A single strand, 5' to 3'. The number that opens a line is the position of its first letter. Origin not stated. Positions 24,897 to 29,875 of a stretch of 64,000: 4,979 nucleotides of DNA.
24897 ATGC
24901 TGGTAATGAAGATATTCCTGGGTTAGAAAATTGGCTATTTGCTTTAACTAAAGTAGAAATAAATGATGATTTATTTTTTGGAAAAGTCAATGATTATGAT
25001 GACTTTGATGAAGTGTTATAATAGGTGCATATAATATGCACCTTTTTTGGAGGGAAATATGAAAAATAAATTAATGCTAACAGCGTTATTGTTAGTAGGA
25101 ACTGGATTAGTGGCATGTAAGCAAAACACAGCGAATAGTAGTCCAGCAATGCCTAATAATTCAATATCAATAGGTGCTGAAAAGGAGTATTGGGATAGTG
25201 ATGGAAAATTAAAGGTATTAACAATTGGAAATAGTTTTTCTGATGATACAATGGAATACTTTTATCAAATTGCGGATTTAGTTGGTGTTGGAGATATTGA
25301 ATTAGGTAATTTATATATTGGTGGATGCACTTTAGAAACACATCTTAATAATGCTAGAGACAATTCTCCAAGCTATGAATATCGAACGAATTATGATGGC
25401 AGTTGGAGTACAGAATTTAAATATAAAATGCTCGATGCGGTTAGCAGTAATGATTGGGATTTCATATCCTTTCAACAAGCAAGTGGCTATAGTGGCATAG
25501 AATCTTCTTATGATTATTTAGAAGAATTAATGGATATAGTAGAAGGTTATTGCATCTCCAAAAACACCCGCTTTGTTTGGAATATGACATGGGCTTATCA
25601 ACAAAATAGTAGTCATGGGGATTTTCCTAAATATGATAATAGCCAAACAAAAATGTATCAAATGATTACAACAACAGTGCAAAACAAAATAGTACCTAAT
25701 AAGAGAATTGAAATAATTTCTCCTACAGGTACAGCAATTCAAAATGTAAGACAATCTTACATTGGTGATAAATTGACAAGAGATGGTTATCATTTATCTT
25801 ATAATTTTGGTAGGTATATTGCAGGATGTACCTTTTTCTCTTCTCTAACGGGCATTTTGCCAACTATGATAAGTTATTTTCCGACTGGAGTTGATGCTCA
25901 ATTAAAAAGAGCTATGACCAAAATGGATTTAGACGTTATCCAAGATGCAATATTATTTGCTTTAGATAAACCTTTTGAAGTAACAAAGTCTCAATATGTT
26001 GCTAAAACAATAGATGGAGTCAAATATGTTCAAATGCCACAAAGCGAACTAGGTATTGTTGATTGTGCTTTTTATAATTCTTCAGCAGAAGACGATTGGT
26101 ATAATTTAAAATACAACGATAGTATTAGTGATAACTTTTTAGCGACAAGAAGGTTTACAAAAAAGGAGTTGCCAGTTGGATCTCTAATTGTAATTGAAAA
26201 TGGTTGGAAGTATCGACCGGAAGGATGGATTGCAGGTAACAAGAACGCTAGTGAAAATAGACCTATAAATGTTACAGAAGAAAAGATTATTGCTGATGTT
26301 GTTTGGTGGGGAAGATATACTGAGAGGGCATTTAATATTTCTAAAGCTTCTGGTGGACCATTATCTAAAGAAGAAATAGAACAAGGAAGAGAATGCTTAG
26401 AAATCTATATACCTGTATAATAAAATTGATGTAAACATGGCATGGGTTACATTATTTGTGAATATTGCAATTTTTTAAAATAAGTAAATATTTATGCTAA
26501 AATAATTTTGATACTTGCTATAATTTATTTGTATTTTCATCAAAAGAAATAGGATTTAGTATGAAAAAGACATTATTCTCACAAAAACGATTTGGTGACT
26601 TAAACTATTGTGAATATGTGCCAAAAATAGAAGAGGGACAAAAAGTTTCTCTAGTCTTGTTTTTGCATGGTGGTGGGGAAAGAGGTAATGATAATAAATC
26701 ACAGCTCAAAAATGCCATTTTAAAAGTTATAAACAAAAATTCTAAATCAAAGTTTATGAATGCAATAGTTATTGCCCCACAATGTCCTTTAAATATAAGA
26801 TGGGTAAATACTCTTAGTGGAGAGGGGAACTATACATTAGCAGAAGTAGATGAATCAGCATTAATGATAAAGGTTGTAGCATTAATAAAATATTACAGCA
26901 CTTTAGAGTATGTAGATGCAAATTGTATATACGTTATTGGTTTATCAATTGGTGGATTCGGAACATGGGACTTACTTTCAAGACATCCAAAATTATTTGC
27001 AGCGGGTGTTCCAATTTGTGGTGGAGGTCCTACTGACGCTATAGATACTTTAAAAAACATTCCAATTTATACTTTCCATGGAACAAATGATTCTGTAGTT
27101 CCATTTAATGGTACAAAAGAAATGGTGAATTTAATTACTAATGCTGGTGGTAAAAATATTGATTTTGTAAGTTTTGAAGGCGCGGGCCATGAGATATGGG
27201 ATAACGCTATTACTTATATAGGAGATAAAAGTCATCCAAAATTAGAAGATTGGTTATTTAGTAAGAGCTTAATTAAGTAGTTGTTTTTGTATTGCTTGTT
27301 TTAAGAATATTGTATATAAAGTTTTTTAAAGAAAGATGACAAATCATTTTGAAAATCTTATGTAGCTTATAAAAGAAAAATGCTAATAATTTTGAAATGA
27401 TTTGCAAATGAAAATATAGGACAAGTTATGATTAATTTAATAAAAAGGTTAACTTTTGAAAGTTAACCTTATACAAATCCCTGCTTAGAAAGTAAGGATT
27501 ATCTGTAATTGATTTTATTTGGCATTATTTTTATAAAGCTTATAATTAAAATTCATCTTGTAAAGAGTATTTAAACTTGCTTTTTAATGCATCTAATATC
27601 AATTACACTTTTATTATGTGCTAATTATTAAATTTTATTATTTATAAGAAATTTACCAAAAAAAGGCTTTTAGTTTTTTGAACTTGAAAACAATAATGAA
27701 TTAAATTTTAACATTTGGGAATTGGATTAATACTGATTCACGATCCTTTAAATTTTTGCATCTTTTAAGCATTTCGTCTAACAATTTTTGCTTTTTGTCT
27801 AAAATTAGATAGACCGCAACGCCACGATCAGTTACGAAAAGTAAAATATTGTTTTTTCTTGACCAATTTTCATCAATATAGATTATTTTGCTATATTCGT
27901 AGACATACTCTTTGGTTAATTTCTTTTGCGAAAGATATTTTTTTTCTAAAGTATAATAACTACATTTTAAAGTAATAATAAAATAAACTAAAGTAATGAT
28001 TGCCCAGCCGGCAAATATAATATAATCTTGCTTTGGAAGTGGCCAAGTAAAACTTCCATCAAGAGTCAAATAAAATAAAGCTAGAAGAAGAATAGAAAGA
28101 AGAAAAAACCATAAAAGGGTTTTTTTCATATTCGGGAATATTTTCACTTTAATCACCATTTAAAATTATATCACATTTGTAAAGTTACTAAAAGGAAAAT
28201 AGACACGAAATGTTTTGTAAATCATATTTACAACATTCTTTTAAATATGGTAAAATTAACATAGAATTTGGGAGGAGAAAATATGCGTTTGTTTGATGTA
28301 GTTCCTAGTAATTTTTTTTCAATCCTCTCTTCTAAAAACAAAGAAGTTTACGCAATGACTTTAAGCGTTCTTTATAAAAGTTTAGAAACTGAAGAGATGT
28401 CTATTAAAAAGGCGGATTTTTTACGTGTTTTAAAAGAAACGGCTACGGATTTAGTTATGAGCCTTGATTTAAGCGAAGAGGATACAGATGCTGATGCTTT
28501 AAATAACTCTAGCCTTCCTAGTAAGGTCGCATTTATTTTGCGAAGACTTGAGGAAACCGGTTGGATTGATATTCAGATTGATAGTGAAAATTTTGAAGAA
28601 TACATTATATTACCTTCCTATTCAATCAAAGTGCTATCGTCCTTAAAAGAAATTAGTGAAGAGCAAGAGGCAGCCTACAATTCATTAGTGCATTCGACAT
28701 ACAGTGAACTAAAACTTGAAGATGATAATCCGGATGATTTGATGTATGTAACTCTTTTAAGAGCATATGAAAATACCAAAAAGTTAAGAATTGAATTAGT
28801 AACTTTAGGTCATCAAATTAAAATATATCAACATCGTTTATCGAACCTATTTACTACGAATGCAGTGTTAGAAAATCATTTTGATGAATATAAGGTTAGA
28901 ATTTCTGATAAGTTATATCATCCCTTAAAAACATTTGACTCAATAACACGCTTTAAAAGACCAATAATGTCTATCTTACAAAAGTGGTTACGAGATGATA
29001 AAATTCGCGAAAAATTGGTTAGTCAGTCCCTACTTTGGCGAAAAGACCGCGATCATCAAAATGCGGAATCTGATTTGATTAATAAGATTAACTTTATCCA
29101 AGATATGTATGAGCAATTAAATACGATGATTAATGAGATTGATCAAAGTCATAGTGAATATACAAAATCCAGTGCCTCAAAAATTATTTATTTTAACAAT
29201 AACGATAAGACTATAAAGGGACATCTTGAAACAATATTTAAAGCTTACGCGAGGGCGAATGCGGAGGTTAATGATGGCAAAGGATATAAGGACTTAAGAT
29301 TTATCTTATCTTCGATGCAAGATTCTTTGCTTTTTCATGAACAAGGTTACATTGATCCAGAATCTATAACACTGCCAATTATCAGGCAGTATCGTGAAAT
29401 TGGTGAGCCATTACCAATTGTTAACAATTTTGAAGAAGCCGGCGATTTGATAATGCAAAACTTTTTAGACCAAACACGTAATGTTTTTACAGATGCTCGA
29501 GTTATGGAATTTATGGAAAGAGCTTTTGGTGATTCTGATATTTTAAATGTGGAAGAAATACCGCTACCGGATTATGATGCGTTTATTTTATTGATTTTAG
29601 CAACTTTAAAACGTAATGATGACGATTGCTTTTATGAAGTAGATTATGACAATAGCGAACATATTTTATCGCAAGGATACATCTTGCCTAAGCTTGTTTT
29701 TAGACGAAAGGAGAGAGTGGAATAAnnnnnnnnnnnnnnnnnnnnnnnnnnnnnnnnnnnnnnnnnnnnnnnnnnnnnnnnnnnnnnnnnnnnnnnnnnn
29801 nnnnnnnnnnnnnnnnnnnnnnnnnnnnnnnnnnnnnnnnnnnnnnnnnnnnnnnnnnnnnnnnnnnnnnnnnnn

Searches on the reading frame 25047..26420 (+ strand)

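Call 38: search_protein_families(library=pfam, proteins=[window:25047-26420:+], max_evalue=0.001)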
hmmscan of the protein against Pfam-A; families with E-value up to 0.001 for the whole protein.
window:25047-26420:+ (457 aa): 1 family
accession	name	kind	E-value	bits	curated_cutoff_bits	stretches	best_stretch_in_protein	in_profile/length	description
PF16227.11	DUF4886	-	7.3e-79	264.6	26.7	1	56-289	1-234/242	Domain of unknown function (DUF4886)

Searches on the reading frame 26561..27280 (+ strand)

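Call 38: search_protein_families(library=pfam, proteins=[window:26561-27280:+], max_evalue=0.001)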
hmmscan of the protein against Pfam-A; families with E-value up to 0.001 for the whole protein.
window:26561-27280:+ (239 aa): 5 families
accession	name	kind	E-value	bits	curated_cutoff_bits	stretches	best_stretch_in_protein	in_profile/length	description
PF02230.22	Abhydrolase_2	-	1.5e-11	45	23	1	27-218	12-207/217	Phospholipase/Carboxylesterase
PF00326.27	Peptidase_S9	-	7.6e-11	42.3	22.6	1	105-153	48-96/213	Prolyl oligopeptidase family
PF01738.24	DLH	-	3.2e-08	33.9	21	1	102-210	78-186/217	Dienelactone hydrolase family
PF12146.15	Hydrolase_4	-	7.6e-05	22.6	27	0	166-213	191-235/239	Serine aminopeptidase, S33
PF20434.5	BD-FAE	-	0.00042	20.3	26.8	0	19-60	4-43/215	BD-FAE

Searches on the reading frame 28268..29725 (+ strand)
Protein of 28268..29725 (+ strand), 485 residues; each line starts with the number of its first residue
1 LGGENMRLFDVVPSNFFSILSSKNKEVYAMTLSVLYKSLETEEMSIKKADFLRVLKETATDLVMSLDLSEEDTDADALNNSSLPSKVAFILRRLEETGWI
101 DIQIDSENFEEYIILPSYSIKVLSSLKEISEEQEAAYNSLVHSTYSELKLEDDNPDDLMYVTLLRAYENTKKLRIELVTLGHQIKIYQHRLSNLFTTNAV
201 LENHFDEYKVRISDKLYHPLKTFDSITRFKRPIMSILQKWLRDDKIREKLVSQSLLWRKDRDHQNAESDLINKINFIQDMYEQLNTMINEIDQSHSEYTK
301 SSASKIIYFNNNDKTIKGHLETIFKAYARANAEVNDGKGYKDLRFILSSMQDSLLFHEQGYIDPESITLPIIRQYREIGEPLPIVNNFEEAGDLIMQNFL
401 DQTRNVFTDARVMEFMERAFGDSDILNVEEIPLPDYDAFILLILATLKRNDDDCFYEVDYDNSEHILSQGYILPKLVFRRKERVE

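Call 38: search_protein_families(library=pfam, proteins=[window:28268-29725:+], max_evalue=0.001)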
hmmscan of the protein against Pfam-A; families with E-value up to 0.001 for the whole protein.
window:28268-29725:+ (485 aa): 1 family
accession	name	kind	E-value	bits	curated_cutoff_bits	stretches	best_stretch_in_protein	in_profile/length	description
PF18982.5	JetA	-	4.5e-91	306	26.2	1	35-481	2-434/434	Wadjet protein JetA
